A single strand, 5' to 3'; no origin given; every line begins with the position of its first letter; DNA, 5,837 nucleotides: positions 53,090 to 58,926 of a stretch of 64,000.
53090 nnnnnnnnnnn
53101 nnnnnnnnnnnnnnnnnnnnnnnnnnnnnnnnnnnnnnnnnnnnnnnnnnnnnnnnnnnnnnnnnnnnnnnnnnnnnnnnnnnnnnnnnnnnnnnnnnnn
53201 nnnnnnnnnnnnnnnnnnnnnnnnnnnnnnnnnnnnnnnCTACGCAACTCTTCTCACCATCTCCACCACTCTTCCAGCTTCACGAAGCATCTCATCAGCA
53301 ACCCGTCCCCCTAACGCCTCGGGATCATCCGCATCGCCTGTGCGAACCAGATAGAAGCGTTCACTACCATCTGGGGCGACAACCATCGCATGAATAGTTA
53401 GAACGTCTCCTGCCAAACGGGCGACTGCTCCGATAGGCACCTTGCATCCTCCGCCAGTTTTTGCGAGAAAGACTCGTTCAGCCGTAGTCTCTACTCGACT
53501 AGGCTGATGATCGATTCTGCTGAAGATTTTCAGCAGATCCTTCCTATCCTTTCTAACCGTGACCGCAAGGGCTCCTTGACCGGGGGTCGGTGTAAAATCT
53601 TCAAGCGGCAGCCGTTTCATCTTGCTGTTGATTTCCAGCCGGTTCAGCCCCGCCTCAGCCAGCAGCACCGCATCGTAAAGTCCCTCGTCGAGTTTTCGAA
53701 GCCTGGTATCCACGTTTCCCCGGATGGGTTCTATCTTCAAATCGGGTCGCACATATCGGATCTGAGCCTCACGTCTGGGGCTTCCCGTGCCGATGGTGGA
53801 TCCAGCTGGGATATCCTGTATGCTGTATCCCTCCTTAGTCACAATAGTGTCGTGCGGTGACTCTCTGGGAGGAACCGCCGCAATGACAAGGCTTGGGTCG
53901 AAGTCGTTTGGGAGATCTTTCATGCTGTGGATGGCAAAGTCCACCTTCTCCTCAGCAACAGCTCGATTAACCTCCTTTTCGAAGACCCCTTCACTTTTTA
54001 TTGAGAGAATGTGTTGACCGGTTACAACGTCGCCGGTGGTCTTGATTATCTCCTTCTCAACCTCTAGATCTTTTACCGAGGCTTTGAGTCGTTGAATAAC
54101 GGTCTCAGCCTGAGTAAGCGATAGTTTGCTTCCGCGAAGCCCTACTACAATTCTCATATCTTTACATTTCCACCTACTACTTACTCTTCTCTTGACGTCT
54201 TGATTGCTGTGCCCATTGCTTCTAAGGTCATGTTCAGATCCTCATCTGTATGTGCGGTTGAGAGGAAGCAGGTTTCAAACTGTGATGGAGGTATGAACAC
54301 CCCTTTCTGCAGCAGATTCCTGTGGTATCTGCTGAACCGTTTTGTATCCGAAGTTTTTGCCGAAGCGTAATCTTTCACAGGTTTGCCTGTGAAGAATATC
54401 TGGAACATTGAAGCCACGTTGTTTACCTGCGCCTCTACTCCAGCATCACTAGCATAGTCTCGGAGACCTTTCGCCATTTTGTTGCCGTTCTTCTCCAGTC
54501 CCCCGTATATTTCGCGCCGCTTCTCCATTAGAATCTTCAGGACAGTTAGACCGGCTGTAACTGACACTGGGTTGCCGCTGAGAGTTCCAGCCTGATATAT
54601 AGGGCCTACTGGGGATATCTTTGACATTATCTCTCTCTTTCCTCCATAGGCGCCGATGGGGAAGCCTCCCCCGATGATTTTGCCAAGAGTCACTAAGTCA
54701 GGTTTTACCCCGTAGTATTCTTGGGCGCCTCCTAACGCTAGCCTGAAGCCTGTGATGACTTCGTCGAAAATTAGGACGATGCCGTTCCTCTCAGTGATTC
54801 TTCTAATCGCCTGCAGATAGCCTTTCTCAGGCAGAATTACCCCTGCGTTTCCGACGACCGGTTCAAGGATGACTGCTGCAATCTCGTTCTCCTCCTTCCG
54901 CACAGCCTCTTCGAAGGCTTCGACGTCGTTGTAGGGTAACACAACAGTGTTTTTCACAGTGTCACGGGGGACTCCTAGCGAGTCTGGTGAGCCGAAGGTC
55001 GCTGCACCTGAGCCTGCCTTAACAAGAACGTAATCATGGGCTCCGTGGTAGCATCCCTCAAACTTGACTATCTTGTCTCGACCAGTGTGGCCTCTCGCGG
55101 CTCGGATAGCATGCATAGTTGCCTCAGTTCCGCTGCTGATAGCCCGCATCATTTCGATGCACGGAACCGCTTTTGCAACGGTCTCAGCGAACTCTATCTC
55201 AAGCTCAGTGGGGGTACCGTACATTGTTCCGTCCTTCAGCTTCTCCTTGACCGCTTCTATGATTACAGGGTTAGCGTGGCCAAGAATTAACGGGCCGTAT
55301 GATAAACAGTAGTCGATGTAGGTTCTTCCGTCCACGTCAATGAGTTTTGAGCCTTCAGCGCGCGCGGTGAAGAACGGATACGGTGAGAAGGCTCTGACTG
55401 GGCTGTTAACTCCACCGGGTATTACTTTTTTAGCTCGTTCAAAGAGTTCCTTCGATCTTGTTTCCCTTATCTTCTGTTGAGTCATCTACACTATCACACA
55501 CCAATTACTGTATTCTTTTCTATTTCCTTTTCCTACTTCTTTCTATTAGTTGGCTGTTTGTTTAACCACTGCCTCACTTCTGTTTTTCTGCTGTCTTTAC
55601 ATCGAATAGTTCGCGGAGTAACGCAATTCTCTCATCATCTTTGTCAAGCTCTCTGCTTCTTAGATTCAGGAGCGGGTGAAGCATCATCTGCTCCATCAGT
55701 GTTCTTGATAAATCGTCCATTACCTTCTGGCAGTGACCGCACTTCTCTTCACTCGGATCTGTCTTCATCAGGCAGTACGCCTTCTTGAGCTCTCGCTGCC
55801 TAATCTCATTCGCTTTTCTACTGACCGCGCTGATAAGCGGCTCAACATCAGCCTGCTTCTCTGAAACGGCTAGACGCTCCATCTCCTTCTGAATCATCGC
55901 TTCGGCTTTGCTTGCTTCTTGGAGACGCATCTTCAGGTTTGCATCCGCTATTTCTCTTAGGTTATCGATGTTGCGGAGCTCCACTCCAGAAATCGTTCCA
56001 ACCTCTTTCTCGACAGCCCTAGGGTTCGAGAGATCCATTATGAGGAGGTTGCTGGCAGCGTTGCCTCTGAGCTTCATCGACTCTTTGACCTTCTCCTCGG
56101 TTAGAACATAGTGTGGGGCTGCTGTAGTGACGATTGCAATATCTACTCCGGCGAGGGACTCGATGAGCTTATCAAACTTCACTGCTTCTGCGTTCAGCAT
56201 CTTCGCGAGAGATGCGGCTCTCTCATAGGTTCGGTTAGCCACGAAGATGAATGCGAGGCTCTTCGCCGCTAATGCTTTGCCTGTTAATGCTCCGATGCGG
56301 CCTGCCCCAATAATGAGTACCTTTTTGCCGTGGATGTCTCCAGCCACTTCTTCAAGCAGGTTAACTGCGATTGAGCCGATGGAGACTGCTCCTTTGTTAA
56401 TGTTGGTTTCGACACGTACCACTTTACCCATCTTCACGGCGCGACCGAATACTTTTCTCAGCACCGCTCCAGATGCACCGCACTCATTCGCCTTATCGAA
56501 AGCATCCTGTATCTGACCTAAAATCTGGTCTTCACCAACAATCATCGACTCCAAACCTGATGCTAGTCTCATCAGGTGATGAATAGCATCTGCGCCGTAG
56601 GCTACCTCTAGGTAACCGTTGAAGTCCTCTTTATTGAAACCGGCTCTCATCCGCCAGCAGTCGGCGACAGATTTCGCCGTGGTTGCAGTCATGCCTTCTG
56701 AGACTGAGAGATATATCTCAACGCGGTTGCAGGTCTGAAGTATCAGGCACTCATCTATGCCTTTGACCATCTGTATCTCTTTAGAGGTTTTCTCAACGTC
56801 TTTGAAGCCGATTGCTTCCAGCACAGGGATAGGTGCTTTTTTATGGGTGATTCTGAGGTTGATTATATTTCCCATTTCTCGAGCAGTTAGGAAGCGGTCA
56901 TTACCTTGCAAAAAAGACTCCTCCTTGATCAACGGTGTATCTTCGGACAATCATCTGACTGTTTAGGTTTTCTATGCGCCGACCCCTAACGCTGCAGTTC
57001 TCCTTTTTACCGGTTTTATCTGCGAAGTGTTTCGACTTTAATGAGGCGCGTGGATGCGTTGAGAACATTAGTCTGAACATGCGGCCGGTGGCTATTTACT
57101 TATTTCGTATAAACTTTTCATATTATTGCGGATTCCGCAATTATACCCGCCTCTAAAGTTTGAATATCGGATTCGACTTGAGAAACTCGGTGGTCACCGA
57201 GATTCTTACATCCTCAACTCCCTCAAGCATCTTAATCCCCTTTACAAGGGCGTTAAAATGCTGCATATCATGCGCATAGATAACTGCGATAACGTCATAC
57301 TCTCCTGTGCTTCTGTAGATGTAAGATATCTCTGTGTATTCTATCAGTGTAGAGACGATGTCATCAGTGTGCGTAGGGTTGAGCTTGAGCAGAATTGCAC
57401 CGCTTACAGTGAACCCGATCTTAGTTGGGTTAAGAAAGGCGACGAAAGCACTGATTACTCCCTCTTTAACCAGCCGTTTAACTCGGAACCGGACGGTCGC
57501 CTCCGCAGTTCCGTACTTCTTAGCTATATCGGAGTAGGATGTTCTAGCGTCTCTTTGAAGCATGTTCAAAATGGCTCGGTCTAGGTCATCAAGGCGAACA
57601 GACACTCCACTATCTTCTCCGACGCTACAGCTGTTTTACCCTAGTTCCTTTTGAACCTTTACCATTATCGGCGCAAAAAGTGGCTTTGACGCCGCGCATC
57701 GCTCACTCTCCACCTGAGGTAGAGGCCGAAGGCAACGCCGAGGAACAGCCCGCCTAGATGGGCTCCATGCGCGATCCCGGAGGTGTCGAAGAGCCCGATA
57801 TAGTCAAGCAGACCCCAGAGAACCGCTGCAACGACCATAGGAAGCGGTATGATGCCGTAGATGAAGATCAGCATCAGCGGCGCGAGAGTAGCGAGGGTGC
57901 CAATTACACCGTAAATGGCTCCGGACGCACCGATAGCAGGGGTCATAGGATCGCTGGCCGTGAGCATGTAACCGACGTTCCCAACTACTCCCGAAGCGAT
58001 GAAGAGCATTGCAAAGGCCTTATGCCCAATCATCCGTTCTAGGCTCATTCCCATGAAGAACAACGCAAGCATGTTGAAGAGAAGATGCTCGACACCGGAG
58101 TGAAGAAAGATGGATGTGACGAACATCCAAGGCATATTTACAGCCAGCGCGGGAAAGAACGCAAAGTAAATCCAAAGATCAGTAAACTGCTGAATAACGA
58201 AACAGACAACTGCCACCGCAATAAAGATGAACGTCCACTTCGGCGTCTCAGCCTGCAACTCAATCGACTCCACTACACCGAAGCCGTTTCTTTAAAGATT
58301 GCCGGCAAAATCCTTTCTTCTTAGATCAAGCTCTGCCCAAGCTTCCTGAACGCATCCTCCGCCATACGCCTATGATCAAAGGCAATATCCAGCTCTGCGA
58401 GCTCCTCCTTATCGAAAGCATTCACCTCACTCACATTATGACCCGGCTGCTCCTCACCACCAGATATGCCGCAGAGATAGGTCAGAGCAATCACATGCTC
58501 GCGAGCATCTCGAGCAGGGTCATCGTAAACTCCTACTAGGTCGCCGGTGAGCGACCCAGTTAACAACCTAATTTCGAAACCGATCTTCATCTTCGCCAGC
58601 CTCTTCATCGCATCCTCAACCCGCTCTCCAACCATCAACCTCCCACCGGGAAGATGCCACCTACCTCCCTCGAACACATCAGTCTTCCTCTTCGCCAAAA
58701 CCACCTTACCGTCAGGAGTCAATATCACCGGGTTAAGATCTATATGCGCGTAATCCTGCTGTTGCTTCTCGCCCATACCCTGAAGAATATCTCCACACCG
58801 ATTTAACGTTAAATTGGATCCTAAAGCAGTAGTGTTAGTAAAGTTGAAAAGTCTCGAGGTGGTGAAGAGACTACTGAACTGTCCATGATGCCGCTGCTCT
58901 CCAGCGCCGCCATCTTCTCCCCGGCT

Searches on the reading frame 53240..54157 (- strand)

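Call 10: search_protein_families(library=pfam, proteins=[window:53240-54157:-])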
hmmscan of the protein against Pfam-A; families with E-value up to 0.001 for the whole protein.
window:53240-54157:- (305 aa): 2 families
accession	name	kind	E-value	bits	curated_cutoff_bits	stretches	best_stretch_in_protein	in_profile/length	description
PF01379.25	Porphobil_deam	-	2.6e-71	239.9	22.1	1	3-208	1-205/207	Porphobilinogen deaminase, dipyromethane cofactor binding domain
PF03900.20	Porphobil_deamC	-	1.6e-16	60.9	26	1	223-291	3-73/74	Porphobilinogen deaminase, C-terminal domain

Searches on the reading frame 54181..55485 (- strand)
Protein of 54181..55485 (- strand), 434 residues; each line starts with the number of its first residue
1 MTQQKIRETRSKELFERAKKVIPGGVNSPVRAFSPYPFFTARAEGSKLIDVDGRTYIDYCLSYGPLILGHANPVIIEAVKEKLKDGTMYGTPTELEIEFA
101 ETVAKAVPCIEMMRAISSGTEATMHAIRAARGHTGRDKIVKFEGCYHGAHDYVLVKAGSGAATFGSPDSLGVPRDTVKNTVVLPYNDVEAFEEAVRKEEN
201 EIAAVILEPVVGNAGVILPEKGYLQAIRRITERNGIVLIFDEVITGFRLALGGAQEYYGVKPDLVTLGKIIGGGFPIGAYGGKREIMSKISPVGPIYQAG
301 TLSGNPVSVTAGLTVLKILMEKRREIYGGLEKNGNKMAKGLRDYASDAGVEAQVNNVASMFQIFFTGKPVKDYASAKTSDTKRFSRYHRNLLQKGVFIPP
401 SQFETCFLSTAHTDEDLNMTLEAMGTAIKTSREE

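Call 10: search_protein_families(library=pfam, proteins=[window:54181-55485:-])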
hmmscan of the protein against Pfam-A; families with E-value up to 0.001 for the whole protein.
window:54181-55485:- (434 aa): 1 family
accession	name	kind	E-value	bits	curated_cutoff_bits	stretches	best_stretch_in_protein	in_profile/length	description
PF00202.27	Aminotran_3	-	1e-69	235.6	30.5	1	36-424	9-399/403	Aminotransferase class-III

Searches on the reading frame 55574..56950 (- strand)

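Call 10: search_protein_families(library=pfam, proteins=[window:55574-56950:-])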
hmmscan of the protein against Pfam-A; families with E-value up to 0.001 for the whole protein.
window:55574-56950:- (458 aa): 5 families
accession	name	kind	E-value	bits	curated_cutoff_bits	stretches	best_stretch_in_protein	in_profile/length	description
PF05201.20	GlutR_N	-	6.3e-43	146.6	27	1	33-182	2-151/151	Glutamyl-tRNAGlu reductase, N-terminal domain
PF01488.26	Shikimate_DH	-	3.4e-33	115.1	24.3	1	198-334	2-138/138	Shikimate / quinate 5-dehydrogenase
PF00745.25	GlutR_dimer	-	6.5e-15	55.7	22.9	1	348-450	1-98/99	Glutamyl-tRNAGlu reductase, dimerisation domain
PF02826.25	2-Hacid_dh_C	-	2.1e-05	24.4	25.1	1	203-288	31-114/178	D-isomer specific 2-hydroxyacid dehydrogenase, NAD binding domain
PF01408.29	GFO_IDH_MocA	-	0.00043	21.4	24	0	210-281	2-76/120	Oxidoreductase family, NAD-binding Rossmann fold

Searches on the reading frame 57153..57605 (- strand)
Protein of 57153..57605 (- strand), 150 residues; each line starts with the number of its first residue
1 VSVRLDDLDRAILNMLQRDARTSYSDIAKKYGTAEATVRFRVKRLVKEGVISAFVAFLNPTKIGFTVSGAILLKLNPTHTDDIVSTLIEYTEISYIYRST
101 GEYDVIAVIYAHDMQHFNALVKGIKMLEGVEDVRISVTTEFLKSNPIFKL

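Call 10: search_protein_families(library=pfam, proteins=[window:57153-57605:-])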
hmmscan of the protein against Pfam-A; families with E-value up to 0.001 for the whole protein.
window:57153-57605:- (150 aa): 7 families
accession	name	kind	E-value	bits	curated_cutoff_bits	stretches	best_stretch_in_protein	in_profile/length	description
PF13404.12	HTH_AsnC-type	-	3.2e-16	59.3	27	1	5-45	1-41/42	AsnC-type helix-turn-helix domain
PF13412.12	HTH_24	-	9.8e-16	57.5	21.9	1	5-51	1-47/48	Winged helix-turn-helix DNA-binding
PF01037.27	AsnC_trans_reg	-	1.8e-13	50.6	25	1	71-138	1-70/73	Lrp/AsnC ligand binding domain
PF22482.2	AsnC_trans_reg_3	-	6.4e-06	26.7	24.4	1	81-146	25-90/95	PF0864 C-terminal dimeric alpha+beta barrel domain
PF22451.2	NirdL-like_HTH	-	5.1e-05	23.2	27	1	9-51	1-46/47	Siroheme decarboxylase NirDL-like HTH domain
PF17805.7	AsnC_trans_reg2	-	5.8e-05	23.6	27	1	62-143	1-86/86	AsnC-like ligand binding domain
PF13518.12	HTH_28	-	0.00097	19.6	25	0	14-50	7-41/52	Helix-turn-helix domain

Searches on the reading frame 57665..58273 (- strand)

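Call 59: search_protein_families(library=pfam, proteins=[window:57665-58273:-], max_evalue=0.01)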
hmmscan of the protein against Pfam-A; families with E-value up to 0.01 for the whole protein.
window:57665-58273:- (202 aa): 2 families
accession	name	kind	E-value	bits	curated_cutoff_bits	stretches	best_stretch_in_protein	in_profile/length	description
PF01694.28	Rhomboid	-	1.9e-29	103.1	22.6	1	47-188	3-142/143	Rhomboid domain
PF08551.15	DUF1751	-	9.1e-06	26.6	22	1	41-105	1-65/99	Eukaryotic integral membrane protein (DUF1751)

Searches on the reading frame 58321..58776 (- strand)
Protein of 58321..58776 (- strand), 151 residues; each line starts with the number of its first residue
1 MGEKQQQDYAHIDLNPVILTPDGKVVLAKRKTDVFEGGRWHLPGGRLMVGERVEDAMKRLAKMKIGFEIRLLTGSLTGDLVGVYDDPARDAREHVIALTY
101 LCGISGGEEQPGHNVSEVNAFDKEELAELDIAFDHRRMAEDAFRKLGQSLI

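Call 59: search_protein_families(library=pfam, proteins=[window:58321-58776:-], max_evalue=0.01)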
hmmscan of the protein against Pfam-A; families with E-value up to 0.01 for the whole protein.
window:58321-58776:- (151 aa): 3 families
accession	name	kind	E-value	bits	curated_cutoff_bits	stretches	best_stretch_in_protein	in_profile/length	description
PF00293.34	NUDIX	-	9.7e-14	52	21.1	1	17-140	9-132/134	NUDIX domain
PF14815.12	NUDIX_4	-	8.2e-05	22.8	35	1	17-65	4-51/113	NUDIX domain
PF16262.11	DUF4916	-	0.00052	20.1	27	1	41-132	54-150/170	Domain of unknown function (DUF4916)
